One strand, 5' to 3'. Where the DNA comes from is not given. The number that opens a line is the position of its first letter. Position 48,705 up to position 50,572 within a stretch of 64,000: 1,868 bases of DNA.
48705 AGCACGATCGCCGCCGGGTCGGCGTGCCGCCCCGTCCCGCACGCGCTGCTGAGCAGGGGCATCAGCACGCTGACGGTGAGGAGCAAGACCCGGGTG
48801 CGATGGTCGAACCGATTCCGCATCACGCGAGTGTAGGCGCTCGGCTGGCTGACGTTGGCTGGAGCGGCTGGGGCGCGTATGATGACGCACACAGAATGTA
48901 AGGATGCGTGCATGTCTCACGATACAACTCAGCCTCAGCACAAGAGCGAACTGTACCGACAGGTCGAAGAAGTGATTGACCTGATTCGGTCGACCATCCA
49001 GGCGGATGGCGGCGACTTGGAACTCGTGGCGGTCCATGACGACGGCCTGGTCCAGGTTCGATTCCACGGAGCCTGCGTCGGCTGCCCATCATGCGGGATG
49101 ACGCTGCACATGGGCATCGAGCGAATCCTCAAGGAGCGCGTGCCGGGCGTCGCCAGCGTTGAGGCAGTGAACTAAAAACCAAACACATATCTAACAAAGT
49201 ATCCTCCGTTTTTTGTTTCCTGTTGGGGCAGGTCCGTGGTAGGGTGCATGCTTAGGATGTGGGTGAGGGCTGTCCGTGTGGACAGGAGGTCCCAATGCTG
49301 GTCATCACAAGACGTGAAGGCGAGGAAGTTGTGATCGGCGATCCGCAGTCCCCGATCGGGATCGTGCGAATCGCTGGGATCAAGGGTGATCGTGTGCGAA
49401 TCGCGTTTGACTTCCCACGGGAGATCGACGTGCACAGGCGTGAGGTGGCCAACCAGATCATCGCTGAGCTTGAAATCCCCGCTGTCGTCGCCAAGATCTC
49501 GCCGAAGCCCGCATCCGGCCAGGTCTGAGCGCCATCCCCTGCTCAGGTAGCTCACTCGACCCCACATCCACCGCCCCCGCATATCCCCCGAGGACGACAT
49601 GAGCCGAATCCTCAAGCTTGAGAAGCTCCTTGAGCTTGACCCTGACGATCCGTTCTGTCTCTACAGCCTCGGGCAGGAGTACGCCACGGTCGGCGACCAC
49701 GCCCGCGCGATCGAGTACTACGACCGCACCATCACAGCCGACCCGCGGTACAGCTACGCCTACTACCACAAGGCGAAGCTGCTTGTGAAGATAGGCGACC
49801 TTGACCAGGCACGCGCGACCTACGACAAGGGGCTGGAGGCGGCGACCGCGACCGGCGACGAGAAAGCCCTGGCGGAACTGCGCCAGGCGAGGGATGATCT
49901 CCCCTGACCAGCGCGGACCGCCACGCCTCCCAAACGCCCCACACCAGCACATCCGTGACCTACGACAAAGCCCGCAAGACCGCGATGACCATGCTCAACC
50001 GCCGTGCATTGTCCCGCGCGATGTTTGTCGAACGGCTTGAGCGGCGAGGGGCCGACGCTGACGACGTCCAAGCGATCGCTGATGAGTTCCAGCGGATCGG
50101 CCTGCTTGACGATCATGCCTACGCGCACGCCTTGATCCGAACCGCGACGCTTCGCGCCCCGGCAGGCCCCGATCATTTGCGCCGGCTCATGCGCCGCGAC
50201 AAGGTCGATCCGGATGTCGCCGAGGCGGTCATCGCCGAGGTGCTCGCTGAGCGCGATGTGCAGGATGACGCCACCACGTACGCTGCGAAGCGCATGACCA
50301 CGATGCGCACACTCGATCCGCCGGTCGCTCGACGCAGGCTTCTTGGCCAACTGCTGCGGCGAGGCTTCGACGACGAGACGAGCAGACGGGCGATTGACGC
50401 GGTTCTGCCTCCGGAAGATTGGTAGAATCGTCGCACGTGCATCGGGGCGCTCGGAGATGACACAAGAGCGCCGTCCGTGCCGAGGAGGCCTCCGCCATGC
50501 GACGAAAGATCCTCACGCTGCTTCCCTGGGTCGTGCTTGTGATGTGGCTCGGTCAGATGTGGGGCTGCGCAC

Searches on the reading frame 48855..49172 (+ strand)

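Call 44: search_protein_families(library=pfam, proteins=[window:48855-49172:+], max_evalue=0.001)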
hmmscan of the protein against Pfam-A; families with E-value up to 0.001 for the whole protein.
window:48855-49172:+ (106 aa): 1 family
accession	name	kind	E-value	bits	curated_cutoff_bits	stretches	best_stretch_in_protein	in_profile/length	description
PF01106.22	NifU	-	5.1e-24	84.6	27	1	37-103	1-67/67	NifU-like domain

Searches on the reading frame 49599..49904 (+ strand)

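Call 44: search_protein_families(library=pfam, proteins=[window:49599-49904:+], max_evalue=0.001)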
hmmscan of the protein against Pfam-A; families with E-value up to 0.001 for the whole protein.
window:49599-49904:+ (102 aa): 17 families
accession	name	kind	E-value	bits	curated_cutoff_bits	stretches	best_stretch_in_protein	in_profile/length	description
PF13431.12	TPR_17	-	4.1e-13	48.9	24.4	2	40-73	1-34/34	Tetratricopeptide repeat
PF00515.34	TPR_1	-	2.5e-11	43.3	27.8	1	20-51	3-34/34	Tetratricopeptide repeat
PF13181.12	TPR_8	-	6.1e-11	42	25.7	2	54-82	3-31/34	Tetratricopeptide repeat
PF07719.23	TPR_2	-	2.6e-10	40.1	27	1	19-50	2-33/34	Tetratricopeptide repeat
PF14559.12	TPR_19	-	2.5e-09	37.8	25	1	32-83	5-56/68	Tetratricopeptide repeat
PF13432.12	TPR_16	-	9.3e-09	36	32.7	1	22-82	1-61/65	Tetratricopeptide repeat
PF13428.12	TPR_14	-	2.6e-08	34.2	23.5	1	20-61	3-44/44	Tetratricopeptide repeat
PF13424.12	TPR_12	-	6.3e-08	33.1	30.1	0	19-47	46-74/77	Tetratricopeptide repeat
PF13414.12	TPR_11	-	8.7e-07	29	26.8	0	25-66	1-42/42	TPR repeat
PF12895.13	ANAPC3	-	1.7e-06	28.7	27.2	1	7-77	12-81/82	Anaphase-promoting complex, cyclosome, subunit 3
PF12569.14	NatA_aux_su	-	2.3e-06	27.3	33.3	1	19-78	193-252/515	N-terminal acetyltransferase A, auxiliary subunit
PF13176.12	TPR_7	-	4.2e-05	23.7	27.9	0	21-49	2-32/36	Tetratricopeptide repeat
PF13174.12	TPR_6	-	5.9e-05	23.9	26.3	0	53-77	1-25/33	Tetratricopeptide repeat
PF10602.15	RPN7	-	0.00016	21.9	29.6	0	54-86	38-70/174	26S proteasome subunit RPN7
PF13371.12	TPR_9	-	0.0002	21.7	35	1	28-92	5-69/73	Tetratricopeptide repeat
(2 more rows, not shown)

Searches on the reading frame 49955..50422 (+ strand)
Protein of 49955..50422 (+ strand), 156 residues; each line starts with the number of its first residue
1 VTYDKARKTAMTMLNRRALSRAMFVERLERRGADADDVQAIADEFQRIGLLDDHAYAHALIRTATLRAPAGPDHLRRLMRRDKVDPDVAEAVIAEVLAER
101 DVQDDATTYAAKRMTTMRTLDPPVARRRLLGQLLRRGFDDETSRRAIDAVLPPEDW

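Call 44: search_protein_families(library=pfam, proteins=[window:49955-50422:+], max_evalue=0.001)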
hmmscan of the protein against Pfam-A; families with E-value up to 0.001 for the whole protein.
window:49955-50422:+ (156 aa): 3 families
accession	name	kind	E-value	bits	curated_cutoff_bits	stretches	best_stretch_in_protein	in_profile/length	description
PF21982.2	RecX_HTH1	-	2.9e-08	34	26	0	6-41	1-36/40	RecX, first three-helix domain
PF02631.22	RecX_HTH2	-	3.5e-06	27.6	26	1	52-92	1-41/42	RecX, second three-helix domain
PF21981.2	RecX_HTH3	-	1.9e-05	25.1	26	1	104-147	5-48/48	RecX, third three-helix domain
